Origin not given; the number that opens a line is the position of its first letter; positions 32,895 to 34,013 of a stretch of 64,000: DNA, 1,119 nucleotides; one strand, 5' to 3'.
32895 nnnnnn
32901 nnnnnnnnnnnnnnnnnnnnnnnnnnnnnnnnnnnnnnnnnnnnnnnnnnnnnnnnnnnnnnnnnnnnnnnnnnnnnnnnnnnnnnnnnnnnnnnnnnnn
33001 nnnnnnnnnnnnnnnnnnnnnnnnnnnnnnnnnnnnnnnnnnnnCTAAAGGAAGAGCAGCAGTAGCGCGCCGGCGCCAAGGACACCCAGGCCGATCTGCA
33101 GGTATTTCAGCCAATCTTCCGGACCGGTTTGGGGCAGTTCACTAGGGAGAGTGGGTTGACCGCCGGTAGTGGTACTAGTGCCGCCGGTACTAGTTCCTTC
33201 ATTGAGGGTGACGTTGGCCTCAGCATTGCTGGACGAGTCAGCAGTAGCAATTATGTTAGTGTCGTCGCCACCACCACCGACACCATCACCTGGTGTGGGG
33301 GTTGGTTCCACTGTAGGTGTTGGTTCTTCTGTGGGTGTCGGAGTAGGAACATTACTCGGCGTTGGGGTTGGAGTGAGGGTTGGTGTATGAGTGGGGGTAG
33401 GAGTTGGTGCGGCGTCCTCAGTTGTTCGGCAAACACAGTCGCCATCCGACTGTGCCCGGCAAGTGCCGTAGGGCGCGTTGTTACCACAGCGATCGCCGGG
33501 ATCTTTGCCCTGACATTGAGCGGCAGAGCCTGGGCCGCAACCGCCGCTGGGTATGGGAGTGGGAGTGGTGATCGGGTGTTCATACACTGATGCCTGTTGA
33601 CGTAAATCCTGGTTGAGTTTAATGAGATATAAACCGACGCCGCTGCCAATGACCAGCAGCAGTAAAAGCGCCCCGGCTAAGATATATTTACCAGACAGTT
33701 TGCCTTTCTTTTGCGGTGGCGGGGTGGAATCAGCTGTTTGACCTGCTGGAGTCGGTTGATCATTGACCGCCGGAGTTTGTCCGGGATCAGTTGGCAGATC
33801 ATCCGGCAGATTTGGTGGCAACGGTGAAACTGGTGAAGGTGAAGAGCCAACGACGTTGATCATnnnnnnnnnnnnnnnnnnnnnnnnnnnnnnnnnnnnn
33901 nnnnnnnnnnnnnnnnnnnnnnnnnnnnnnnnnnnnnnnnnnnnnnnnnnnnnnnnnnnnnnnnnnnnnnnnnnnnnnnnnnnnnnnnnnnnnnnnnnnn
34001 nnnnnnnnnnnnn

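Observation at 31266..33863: Three paralogous Cys-rich, Pro-Thr-linker surface proteins with LPXTG-like ends, next to a tRNA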

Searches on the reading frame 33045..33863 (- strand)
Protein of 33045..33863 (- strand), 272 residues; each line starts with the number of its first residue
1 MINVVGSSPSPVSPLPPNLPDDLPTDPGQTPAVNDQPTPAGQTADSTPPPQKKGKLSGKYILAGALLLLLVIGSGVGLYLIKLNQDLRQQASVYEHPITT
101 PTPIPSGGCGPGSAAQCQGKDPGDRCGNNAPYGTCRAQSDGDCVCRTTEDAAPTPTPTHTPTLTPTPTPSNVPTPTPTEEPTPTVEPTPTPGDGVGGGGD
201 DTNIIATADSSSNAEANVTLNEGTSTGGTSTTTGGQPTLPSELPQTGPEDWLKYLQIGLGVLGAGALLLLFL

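Call 4: search_protein_families(library=pfam, proteins=[window:33045-33863:-], max_evalue=1)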
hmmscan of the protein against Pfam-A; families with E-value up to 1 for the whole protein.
window:33045-33863:- (272 aa): 0 families

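Call 5: search_protein_families(library=ncbifam, proteins=[window:33045-33863:-], max_evalue=1)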
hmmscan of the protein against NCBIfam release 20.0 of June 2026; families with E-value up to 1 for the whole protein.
window:33045-33863:- (272 aa): 4 families
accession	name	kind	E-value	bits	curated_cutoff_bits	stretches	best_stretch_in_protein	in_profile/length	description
NF033761.1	gliding_GltJ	equivalog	0.00017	20.9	450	1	10-186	321-494/671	adventurous gliding motility protein GltJ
TIGR01167.1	LPXTG_anchor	domain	0.006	17.2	15.9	1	242-270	1-29/34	LPXTG cell wall anchor domain-containing protein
TIGR02223.1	ftsN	equivalog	0.26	10.8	107.65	1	52-86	16-54/299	cell division protein FtsN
NF006933.0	PRK09418.1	equivalog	0.29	9.2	1419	1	156-270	662-773/780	bifunctional 2',3'-cyclic-nucleotide 2'-phosphodiesterase/3'-nucleotidase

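Call 9: find_homologous_proteins(query=window:33045-33863:-)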
Query window:33045-33863:- (272 aa): 32 proteins with E <= 0.001 among 8000 candidates.
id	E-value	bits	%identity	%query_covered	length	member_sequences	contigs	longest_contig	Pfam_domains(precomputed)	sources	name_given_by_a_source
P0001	1.1e-172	591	100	100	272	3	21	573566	-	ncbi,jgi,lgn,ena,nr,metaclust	ncbi:MAG: RNA polymerase sigma factor, sigma-70 family [Candidatus Pacebacteria bacterium GW2011_GWA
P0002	1.1e-50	191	48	72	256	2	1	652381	-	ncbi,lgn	ncbi:MAG: hypothetical protein ACOZAK_04405 [Patescibacteria group bacterium]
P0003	7.2e-50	188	43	55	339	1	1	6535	-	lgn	-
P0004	1.8e-46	177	48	50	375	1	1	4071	PF02368.25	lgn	-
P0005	1.2e-45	174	77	8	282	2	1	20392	PF04886.17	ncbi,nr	ncbi:MAG: hypothetical protein IT416_01720 [Candidatus Pacebacteria bacterium]|nr:hypothetical prote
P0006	6.4e-45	172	58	15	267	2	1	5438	-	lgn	-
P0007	3.5e-44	170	56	48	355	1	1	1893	-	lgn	-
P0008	1.9e-42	164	51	55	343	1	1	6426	-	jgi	jgi:hypothetical protein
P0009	7.8e-41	159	51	55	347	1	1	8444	-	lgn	-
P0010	2.2e-37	147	42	40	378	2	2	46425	-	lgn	-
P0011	6.5e-37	146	44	55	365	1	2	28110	-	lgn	-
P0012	4.8e-35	140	55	30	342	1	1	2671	PF04886.17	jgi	jgi:hypothetical protein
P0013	5.3e-32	130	73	19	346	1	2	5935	-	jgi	jgi:hypothetical protein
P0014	1.1e-29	122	67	21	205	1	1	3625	-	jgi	-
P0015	1.6e-29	121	34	79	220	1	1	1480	PF04886.17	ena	-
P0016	2.4e-25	108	67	21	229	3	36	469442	PF04886.17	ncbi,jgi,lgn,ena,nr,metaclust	ncbi:MAG: hypothetical protein COU63_05075 [Candidatus Pacebacteria bacterium CG10_big_fil_rev_8_21_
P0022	8.2e-17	80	78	14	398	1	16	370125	-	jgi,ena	jgi:hypothetical protein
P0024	1.1e-5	43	-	-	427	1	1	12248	-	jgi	-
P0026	5.3e-5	41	-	-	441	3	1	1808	-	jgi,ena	-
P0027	1.2e-4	40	-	-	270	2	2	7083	-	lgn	-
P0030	4.1e-4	38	-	-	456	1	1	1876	-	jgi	-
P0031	4.1e-4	38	-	-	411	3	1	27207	PF00404.25,PF13499.13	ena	-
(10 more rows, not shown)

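Call 11: find_encoding_contigs(protein=P0001, flank=10000, max_places=3)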
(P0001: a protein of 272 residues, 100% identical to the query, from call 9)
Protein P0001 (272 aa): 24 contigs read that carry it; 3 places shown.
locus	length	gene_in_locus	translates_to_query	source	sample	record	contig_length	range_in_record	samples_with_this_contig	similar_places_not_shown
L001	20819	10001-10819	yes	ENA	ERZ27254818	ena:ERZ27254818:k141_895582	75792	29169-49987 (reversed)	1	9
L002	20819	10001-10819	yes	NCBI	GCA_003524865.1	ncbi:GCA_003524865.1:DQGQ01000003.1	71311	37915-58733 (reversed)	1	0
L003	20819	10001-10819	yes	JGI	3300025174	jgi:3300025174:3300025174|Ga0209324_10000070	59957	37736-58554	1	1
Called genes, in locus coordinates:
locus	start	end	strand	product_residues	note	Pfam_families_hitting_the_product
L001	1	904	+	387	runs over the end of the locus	PF00534:Glycos_transf_1, PF13692:Glyco_trans_1_4 (weak)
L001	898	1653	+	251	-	PF01061:ABC2_membrane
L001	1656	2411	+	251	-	PF00005:ABC_tran, PF13304:AAA_21 (faint)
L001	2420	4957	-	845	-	PF01909:NTP_transf_2 (faint)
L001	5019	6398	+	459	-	PF00535:Glycos_transf_2, PF04794:YdjC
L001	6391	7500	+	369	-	-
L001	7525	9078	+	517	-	-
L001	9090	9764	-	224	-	PF13489:Methyltransf_23, PF05175:MTS (weak), PF13847:Methyltransf_31, PF08241:Methyltransf_11, PF08242:Methyltransf_12, PF13649:Methyltransf_25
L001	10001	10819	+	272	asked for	-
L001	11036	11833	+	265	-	-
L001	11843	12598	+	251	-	-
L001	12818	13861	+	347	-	-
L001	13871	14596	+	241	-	PF02463:SMC_N, PF00005:ABC_tran, PF13304:AAA_21 (faint)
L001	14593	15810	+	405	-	PF12704:MacB_PCD, PF02687:FtsX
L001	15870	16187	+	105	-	-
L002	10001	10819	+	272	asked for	-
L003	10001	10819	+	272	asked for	-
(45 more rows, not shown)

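Call 14: find_encoding_contigs(protein=P0002, flank=10000, max_places=1)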
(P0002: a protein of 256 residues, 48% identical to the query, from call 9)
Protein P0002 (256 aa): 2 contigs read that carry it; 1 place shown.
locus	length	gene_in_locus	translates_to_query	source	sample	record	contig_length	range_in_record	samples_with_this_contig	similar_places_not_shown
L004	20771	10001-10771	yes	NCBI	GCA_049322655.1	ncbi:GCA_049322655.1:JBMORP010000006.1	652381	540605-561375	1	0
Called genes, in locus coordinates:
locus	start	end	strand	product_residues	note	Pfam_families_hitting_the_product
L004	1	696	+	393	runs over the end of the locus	PF00534:Glycos_transf_1, PF13692:Glyco_trans_1_4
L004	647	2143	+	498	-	-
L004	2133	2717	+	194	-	PF03819:MazG (faint), PF12643:MazG-like (faint)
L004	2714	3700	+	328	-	PF06508:QueC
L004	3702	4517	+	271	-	PF13578:Methyltransf_24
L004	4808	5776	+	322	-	PF00282:Pyridoxal_deC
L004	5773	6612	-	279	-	-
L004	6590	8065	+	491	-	PF04932:Wzy_C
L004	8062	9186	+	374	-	PF00534:Glycos_transf_1 (weak)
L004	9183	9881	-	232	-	PF13578:Methyltransf_24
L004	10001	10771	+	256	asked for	-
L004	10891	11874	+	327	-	-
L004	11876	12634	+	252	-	-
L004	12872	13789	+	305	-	-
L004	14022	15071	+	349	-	PF25989:YknX_C (weak)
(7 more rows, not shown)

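Call 15: find_encoding_contigs(protein=P0016, flank=10000, max_places=1)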
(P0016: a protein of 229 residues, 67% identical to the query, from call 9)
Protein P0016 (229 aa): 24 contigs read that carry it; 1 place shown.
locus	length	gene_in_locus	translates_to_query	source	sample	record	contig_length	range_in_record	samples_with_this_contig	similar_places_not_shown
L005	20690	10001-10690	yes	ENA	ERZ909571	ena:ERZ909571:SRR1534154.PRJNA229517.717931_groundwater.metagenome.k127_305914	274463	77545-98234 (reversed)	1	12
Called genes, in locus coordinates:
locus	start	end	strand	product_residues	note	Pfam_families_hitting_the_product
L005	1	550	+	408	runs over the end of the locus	PF02784:Orn_Arg_deC_N, PF00278:Orn_DAP_Arg_deC (weak)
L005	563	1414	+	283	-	PF08241:Methyltransf_11, PF13649:Methyltransf_25, PF13847:Methyltransf_31, PF08242:Methyltransf_12 (weak)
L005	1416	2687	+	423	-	-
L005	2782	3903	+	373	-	PF00478:IMPDH, PF03060:NMO, PF01070:FMN_dh (weak)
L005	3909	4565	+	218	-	PF00702:Hydrolase (faint), PF13419:HAD_2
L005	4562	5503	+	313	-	PF01156:IU_nuc_hydro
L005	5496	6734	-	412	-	-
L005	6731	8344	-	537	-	PF02310:B12-binding, PF04055:Radical_SAM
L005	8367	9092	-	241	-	PF00005:ABC_tran, PF13304:AAA_21 (weak)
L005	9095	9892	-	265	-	PF01061:ABC2_membrane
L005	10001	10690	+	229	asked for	PF04886:PT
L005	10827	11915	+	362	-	-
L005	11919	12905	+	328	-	-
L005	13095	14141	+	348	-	PF25989:YknX_C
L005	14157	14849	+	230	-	PF00005:ABC_tran, PF02463:SMC_N (faint), PF13304:AAA_21 (faint)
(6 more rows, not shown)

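Call 16: find_encoding_contigs(protein=P0022, flank=10000, max_places=1)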
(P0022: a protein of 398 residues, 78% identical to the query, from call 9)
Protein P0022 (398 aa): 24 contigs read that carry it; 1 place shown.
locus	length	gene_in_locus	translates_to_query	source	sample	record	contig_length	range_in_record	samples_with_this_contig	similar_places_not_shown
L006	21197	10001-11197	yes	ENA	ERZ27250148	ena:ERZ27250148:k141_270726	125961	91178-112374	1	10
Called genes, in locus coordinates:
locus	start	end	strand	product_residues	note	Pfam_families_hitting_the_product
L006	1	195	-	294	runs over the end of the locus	PF00535:Glycos_transf_2, PF10111:Glyco_tranf_2_2, PF13641:Glyco_tranf_2_3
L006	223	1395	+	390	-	PF13692:Glyco_trans_1_4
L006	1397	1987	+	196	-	PF12643:MazG-like (faint)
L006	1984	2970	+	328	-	PF06508:QueC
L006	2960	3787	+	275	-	PF13578:Methyltransf_24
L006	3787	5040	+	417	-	PF00282:Pyridoxal_deC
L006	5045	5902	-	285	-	-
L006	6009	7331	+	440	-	PF04932:Wzy_C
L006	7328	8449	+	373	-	PF00534:Glycos_transf_1, PF13692:Glyco_trans_1_4 (weak)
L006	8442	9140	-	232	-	PF13578:Methyltransf_24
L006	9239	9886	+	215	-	-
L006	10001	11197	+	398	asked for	-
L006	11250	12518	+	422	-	-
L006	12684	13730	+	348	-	PF25989:YknX_C (weak)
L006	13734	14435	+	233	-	PF02463:SMC_N (weak), PF00005:ABC_tran, PF13304:AAA_21 (faint)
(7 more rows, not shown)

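Call 40: predict_structure(alignment_id=A4)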
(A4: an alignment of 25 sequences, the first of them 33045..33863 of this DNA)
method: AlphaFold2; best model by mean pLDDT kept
length: 272 residues; sequences in the alignment: 25
mean_pLDDT: 62.8   pTM: 0.26
mean pLDDT of the five models: 62.8, 62.7, 61.8, 61.3, 61.2
residues with pLDDT >= 90: 26; 70-90: 65; 50-70: 114; < 50: 67
segments of 3 or more residues with pLDDT < 50: 1-4, 6-8, 34-36, 94-97, 193-199, 201-235
pLDDT, mean of each block of 10 residues (from residue 1): 45 60 54 51 57 71 87 81 58 48 65 91 89 89 84 54 58 59 57 48 38 37 42 53 63 76 80 71
secondary structure, 60 per line:
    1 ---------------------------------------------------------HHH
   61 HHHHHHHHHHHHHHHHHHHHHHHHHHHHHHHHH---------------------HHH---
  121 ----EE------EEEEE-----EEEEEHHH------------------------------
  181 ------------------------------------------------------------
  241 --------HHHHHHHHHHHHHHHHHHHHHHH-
elements in order: H58-93 E133-137 E143-147 H249-271

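Call 78: fold_search(model_id=the predicted structure, library=pdb)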
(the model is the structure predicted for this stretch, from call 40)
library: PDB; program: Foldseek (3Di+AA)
matches with E <= 10: 18; with E <= 0.001: 0
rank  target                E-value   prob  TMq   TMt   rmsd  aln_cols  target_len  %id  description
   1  3frn                  2.7e+00  0.08  0.08  0.08   4.3        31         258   16  CRYSTAL STRUCTURE OF flagellar protein FlgA FROM Thermotoga maritima MSB8 (released 2009-02-03)
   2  7phw_D                3.7e+00  0.03  0.06  0.05   5.7        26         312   23  PfCyRPA bound to monoclonal antibody Cy.004 Fab fragment (released 2022-02-09)
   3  7qcu_A                5.2e+00  0.07  0.10  0.07   3.7        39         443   15  Structure of the MUCIN-2 Cterminal domains partially deglycosylated. (released 2023-03-08)
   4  7pi7_D                6.3e+00  0.02  0.05  0.05   6.4        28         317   21  PfCyRPA bound to monoclonal antibody Cy.002 Fab fragment (released 2022-02-09)
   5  8cde_B                6.7e+00  0.03  0.06  0.05   1.4        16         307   25  PfCyRPA-PfRIPR complex from Plasmodium falciparum bound to antibody Cy.003 (released 2023-10-25)
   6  6af3_E                7.7e+00  0.03  0.07  0.15   2.2        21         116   19  Toxin-Antitoxin module from Streptococcus pneumoniae (released 2019-08-14)
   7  5ys2_A                8.2e+00  0.03  0.07  0.10   4.1        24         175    8  Structure of the domain IV(D_IV) of Pseudorabies virus glycoprotein B( PRV gB) (released 2017-12-27)
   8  9go6_a                8.2e+00  0.02  0.06  0.03   1.7        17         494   12  Salmonella hook-filament junction complex (released 2025-04-09)
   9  7phv_A                8.2e+00  0.02  0.05  0.05   6.3        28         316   21  PfCyRPA bound to monoclonal antibody Cy.007 Fab fragment (released 2022-02-09)
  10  5ezn_G                8.2e+00  0.01  0.05  0.08   6.1        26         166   23  Crystal Structure of PfCyRPA (released 2016-12-07)
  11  6vwj_B                8.2e+00  0.01  0.06  0.04   8.2        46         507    6  Leg region of the closed conformation of the human type 1 insulin-like growth factor receptor ectodomain in complex wi (released 2020-05-13)
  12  5tik_B                8.8e+00  0.03  0.05  0.04   1.4        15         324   27  Structural basis for inhibition of erythrocyte invasion by antibodies to Plasmodium falciparum protein CyRPA (released 2017-03-01)
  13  7l0e_A                8.8e+00  0.02  0.07  0.04   3.7        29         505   21  Crystal structure of bovine RPE65 in complex with gem-difluoro emixustat and palmitate (released 2021-06-02)
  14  5tik_C                9.4e+00  0.03  0.05  0.04   1.6        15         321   27  Structural basis for inhibition of erythrocyte invasion by antibodies to Plasmodium falciparum protein CyRPA (released 2017-03-01)
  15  1tej_B                9.4e+00  0.02  0.09  0.27   6.9        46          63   24  Crystal structure of a disintegrin heterodimer at 1.9 A resolution. (released 2004-06-15)
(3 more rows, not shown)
